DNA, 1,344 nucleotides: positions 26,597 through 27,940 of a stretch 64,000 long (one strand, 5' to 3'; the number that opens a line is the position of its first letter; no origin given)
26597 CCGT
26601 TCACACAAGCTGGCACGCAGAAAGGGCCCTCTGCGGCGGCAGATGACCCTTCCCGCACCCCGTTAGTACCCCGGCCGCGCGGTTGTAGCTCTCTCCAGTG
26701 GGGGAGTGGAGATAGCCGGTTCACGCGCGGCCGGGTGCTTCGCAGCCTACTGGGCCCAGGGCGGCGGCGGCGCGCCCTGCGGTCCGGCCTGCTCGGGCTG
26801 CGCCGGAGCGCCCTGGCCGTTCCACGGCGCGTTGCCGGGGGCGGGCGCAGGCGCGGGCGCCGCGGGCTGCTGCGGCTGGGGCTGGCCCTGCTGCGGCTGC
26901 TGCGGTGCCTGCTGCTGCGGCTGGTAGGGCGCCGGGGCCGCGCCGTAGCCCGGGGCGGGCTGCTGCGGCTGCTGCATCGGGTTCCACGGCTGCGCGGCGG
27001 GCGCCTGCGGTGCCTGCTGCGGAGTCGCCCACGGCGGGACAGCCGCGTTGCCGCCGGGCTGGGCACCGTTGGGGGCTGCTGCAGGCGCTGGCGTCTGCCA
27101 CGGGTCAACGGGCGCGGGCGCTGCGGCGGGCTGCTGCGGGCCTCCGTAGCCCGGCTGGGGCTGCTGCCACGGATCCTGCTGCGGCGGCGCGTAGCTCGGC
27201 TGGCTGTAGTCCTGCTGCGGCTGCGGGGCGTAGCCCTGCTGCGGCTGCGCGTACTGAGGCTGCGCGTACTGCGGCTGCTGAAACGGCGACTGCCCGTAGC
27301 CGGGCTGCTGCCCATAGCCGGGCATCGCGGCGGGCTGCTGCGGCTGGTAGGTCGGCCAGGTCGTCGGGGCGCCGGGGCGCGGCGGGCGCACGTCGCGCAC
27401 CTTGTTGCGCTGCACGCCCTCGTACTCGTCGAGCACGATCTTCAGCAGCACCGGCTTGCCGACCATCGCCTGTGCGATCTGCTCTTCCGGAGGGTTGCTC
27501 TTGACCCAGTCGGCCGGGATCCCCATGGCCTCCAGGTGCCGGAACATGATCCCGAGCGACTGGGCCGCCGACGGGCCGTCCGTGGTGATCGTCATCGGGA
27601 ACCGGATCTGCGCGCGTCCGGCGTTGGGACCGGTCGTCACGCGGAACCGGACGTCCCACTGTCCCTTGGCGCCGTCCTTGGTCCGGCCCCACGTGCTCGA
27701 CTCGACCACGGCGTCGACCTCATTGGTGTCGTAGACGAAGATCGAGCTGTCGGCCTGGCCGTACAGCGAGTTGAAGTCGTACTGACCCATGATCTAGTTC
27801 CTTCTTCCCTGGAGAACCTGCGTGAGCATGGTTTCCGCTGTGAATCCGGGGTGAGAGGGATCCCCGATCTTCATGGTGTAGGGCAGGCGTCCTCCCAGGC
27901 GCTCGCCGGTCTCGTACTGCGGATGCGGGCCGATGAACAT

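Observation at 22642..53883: Conserved start-associated motif TCAGGGA(A/G)G upstream of about 16 early/middle gene starts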

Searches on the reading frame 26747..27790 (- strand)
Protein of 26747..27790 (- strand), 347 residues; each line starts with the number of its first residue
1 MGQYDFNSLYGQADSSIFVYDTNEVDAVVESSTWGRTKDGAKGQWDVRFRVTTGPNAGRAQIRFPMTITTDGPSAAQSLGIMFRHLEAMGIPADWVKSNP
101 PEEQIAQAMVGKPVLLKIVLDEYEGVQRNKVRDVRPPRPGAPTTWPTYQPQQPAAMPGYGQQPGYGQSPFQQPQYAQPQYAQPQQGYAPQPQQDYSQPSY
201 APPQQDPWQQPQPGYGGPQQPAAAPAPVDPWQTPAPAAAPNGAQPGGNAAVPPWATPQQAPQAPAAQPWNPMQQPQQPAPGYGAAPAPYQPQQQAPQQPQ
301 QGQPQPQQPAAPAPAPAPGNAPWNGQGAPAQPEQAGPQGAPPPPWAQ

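Call 24: search_protein_families(library=pfam, proteins=[window:26747-27790:-], max_evalue=0.01)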
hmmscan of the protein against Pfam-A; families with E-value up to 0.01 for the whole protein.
window:26747-27790:- (347 aa): 0 families

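Call 26: search_protein_families(library=phrogs, proteins=[window:26747-27790:-], max_evalue=0.001)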
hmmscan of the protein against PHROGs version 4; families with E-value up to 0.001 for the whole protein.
window:26747-27790:- (347 aa): 1 family
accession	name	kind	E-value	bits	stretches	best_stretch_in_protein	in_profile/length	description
phrog_2300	-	unknown function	6.6e-05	23.8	1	27-212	56-238/347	-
